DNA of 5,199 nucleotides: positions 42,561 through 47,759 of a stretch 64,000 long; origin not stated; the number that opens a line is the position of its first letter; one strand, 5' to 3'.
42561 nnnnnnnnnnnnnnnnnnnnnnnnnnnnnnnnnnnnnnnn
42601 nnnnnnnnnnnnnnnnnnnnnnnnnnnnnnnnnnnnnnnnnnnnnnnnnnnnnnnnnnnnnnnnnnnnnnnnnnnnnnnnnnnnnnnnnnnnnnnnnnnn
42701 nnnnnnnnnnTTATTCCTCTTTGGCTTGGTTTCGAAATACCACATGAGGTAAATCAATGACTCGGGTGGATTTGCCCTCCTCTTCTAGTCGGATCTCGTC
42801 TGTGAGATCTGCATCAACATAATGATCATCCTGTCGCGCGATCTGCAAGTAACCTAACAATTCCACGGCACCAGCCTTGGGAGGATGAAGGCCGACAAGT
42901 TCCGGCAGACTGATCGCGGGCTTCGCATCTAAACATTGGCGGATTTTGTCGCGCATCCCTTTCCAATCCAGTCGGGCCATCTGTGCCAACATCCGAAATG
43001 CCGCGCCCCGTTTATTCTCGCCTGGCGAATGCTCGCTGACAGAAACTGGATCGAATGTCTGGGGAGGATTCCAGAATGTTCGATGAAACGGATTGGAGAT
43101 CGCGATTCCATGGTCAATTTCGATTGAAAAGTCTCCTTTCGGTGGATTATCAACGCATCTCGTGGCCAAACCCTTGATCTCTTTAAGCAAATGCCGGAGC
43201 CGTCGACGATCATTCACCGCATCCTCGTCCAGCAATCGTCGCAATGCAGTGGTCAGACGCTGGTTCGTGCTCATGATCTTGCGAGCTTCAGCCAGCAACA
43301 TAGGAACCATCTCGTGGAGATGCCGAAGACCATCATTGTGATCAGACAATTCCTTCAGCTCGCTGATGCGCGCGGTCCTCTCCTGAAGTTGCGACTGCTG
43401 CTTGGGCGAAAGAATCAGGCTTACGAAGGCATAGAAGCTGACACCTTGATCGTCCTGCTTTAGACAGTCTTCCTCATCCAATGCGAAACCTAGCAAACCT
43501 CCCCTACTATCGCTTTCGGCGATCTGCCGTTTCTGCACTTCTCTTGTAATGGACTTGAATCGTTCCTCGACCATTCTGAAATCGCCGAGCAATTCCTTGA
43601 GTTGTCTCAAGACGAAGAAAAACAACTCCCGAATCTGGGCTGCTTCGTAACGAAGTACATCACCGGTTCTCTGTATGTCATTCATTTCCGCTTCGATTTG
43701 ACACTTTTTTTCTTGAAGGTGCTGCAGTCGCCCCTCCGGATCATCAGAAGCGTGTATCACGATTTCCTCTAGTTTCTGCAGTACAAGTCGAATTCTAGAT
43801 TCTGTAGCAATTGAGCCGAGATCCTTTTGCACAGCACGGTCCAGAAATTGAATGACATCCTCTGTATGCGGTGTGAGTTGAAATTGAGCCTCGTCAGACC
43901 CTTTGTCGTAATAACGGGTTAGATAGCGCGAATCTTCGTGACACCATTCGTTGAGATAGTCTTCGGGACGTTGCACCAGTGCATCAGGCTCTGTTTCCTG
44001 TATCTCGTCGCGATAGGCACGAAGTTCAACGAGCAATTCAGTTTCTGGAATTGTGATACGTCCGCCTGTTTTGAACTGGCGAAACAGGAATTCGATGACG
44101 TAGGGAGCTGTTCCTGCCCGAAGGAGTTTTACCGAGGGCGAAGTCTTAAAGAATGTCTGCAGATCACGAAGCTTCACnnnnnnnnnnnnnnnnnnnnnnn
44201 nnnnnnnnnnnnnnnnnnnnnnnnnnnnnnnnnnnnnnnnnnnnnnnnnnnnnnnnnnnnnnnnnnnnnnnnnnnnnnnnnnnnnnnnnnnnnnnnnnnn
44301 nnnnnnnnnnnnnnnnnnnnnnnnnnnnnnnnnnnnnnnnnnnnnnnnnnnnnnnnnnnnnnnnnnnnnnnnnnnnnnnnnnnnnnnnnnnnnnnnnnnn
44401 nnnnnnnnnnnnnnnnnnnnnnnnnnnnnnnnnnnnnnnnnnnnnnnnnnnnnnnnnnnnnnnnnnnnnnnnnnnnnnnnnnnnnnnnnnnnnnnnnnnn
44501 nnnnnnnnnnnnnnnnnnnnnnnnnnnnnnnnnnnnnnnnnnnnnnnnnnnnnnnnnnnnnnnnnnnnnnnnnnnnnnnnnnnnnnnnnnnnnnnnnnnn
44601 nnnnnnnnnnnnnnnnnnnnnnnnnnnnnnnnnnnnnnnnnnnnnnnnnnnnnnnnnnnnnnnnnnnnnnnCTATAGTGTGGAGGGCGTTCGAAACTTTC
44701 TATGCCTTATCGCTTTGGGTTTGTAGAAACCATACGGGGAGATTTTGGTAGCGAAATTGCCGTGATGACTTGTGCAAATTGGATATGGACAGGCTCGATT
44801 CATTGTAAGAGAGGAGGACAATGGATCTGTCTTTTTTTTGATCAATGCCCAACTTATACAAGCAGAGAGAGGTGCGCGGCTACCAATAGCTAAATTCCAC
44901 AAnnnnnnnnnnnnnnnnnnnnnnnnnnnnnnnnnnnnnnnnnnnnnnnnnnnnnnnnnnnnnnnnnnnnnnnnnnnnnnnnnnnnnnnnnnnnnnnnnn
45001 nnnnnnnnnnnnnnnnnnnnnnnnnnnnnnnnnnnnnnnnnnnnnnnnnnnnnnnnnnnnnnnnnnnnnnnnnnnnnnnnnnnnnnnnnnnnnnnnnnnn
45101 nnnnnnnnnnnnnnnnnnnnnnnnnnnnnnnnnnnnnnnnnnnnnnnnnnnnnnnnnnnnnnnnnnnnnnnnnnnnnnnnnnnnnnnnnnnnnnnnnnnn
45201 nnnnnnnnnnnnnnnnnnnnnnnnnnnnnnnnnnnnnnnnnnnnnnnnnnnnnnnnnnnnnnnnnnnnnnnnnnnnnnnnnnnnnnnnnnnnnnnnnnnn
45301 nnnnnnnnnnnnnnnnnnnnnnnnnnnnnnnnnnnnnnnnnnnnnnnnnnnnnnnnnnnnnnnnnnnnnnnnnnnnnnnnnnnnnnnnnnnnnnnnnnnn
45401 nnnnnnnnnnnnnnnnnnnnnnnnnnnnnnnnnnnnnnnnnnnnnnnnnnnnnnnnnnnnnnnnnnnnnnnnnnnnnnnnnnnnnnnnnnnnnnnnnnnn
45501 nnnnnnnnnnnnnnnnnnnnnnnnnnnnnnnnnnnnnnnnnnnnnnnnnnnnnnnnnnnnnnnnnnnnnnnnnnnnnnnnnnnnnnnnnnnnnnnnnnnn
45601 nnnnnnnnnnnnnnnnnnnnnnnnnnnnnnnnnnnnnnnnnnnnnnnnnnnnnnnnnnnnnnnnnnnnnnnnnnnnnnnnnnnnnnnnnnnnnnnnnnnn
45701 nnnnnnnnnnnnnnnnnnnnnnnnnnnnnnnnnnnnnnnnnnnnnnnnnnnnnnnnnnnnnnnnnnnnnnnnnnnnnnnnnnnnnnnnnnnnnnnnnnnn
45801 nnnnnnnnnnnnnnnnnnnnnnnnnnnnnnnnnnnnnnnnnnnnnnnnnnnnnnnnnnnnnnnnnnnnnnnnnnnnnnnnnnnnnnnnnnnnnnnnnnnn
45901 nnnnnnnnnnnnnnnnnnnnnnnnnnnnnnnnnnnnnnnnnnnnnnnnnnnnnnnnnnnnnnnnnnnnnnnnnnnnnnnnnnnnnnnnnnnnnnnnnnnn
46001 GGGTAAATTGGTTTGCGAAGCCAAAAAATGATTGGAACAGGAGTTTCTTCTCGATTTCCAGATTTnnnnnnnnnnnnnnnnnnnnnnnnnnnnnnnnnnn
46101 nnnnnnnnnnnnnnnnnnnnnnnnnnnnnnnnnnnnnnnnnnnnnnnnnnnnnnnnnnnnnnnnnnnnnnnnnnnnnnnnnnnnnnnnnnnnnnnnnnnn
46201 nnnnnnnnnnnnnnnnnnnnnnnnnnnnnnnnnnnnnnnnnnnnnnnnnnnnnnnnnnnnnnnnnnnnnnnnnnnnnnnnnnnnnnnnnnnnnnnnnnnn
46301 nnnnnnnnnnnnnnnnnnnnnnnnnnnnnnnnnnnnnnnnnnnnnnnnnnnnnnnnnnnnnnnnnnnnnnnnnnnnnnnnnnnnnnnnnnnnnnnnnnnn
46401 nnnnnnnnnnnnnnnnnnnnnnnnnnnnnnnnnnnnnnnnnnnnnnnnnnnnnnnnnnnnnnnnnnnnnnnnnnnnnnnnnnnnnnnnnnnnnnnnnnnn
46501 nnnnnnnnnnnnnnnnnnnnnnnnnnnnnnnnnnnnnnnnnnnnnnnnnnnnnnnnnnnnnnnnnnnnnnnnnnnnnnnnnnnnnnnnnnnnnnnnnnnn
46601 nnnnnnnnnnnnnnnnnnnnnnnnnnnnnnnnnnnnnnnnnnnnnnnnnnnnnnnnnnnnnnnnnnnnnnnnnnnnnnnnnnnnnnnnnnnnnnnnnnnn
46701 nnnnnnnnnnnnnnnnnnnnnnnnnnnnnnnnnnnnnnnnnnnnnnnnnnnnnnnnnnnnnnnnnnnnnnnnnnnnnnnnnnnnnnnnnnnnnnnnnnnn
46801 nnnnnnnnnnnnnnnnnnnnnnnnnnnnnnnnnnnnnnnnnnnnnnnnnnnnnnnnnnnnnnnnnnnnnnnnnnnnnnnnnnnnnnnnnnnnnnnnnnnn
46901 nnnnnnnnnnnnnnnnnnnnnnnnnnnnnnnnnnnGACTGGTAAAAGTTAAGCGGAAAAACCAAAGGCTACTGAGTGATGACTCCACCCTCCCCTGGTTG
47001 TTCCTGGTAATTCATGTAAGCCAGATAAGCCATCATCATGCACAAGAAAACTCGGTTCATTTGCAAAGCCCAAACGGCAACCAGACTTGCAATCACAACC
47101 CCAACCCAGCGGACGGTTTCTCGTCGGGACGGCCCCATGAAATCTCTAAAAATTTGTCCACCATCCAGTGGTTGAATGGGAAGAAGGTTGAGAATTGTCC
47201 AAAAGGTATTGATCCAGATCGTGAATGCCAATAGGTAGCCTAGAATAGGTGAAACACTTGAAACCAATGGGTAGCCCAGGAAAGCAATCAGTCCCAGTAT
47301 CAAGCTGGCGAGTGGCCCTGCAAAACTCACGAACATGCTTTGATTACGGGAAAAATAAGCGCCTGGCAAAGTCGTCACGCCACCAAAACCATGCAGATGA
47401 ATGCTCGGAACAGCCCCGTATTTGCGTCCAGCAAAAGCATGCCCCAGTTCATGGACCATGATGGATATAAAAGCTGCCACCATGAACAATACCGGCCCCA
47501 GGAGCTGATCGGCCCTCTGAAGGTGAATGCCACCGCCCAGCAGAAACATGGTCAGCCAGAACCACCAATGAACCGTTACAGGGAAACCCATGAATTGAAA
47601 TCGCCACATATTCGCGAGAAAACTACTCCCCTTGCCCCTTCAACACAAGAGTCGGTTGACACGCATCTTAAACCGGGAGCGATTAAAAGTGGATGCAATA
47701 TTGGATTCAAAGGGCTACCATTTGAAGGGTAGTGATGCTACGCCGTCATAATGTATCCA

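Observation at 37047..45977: Island boundaries: perfect 47-bp duplication of the 3' part of tRNA-Arg(CCT)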

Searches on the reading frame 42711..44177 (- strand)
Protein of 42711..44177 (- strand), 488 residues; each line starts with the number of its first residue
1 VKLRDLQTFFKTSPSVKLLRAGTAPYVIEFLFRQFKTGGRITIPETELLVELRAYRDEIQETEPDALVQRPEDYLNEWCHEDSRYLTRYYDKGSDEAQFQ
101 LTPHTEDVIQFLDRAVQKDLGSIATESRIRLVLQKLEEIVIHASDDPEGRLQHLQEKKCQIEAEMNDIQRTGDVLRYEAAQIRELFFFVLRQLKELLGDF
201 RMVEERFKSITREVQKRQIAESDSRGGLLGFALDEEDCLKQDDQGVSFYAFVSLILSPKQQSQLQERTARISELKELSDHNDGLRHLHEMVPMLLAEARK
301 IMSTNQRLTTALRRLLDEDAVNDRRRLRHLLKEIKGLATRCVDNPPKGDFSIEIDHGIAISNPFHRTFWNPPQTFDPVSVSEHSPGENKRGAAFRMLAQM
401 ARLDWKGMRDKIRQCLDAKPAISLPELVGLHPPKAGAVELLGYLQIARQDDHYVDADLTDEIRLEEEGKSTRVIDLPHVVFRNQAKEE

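Call 9: search_protein_families(library=pfam, proteins=[window:42711-44177:-], max_evalue=0.01)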
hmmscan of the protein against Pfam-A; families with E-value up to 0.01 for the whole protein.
window:42711-44177:- (488 aa): 1 family
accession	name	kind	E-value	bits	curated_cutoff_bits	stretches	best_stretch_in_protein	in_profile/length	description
PF11855.13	DUF3375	-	4.2e-91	306.6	28.6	1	10-481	3-474/474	Protein of unknown function (DUF3375)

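Call 41: find_homologous_proteins(query=window:42711-44177:-, max_evalue=1e-20)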
Query window:42711-44177:- (488 aa): 67 proteins with E <= 1e-20 among 8000 candidates.
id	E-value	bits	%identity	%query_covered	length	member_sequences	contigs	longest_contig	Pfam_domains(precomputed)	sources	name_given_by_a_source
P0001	0.0e+0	1091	100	100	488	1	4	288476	PF11855.14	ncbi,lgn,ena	-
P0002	5.6e-144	499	48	99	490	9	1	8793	PF11855.14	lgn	-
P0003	7.7e-144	498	48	99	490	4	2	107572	PF11855.14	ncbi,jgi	ncbi:MAG: DUF3375 domain-containing protein [Thermoguttaceae bacterium]|jgi:hypothetical protein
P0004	3.3e-143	496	48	99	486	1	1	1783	PF11855.14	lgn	-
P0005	5.6e-142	492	47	99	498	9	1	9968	PF11855.14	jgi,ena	jgi:hypothetical protein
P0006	1.4e-140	488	49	99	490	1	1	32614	PF11855.14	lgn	-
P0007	8.5e-140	485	48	99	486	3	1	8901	PF11855.14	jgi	jgi:hypothetical protein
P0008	8.6e-140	485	49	99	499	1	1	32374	PF11855.14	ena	-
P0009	2.0e-138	480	48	99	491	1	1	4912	PF11855.14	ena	-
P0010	2.8e-138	480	48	95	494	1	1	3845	PF11855.14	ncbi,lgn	-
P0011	5.6e-138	479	50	95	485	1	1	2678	PF11855.14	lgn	-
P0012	7.9e-138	478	49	95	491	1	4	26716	PF11855.14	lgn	-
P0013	1.6e-137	477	46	99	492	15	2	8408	PF11855.14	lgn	-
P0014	2.3e-137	477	48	99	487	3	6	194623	PF11855.14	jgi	jgi:hypothetical protein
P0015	5.3e-137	476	48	99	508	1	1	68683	PF11855.14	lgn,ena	-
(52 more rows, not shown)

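Call 56: search_protein_families(library=padloc, proteins=[window:42711-44177:-], max_evalue=0.001)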
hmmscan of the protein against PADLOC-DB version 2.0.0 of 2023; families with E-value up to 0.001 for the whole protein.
window:42711-44177:- (488 aa): 12 families
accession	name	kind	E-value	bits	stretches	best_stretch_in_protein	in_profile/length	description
PDLC00457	JetA1|JetA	-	3.6e-104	347.3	1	1-483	1-478/480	DUF3375 domain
PDLC00444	JetA1|JetA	-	5.4e-82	274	1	2-481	3-487/489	DUF3375 domain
PDLC00455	JetA1|JetA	-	1.4e-58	196.8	1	1-482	1-479/484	DUF3375 domain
PDLC00460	JetA1|JetA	-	3.2e-58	195.6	1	5-487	9-484/487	DUF3375 domain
PDLC00461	JetA1|JetA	-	8.8e-40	134.8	1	8-449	12-441/486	DUF3375 domain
PDLC00464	JetA1|JetA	-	2.9e-30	103.6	1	13-483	17-482/492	DUF3375 domain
PDLC00447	JetA1|JetA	-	5.8e-17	59.7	1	3-335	11-335/484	DUF3375 domain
PDLC00452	JetA1|JetA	-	2.2e-15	54.2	1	13-338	19-339/499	DUF3375 domain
PDLC00463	JetA1|JetA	-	4.7e-14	50.1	1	62-330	103-368/557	DUF3375 domain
PDLC00459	JetA1|JetA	-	1.9e-13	48.2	1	9-483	18-476/486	DUF3375 domain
PDLC00465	JetA1|JetA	-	1.2e-11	41.9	1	62-482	67-479/502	DUF3375 domain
PDLC02352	AbiQ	-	0.00022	19.5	0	255-307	46-100/160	AbiQ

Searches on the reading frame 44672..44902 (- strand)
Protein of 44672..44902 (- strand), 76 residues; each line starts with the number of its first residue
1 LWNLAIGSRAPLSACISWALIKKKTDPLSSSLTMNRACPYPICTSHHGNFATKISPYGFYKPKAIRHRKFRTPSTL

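Call 56: search_protein_families(library=padloc, proteins=[window:44672-44902:-], max_evalue=0.001)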
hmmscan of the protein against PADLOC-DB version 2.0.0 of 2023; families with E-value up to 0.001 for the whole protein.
window:44672-44902:- (76 aa): 0 families

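Call 57: search_protein_families(library=ncbifam, proteins=[window:44672-44902:-], max_evalue=0.1)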
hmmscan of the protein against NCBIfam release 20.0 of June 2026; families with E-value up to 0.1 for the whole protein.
window:44672-44902:- (76 aa): 0 families

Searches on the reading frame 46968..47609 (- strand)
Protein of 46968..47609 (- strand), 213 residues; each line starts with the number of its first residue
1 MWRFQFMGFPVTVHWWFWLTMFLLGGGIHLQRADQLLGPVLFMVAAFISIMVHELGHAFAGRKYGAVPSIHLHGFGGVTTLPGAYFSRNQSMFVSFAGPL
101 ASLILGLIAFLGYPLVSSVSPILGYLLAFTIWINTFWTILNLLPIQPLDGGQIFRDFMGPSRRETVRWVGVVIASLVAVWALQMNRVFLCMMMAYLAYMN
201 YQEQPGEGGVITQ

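Call 33: find_encoding_contigs(protein=window:46968-47609:-, flank=10000, max_places=10)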
Protein window:46968-47609:- (213 aa): no gene with exactly this product is on record in the collection.

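Call 68: search_protein_families(library=pfam, proteins=[window:46968-47609:-], max_evalue=0.00001)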
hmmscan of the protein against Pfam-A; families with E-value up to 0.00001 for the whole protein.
window:46968-47609:- (213 aa): 1 family
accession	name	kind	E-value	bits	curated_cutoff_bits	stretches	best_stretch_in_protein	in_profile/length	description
PF02163.28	Peptidase_M50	-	1.6e-17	64.1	27.2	2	124-165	160-201/221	Peptidase family M50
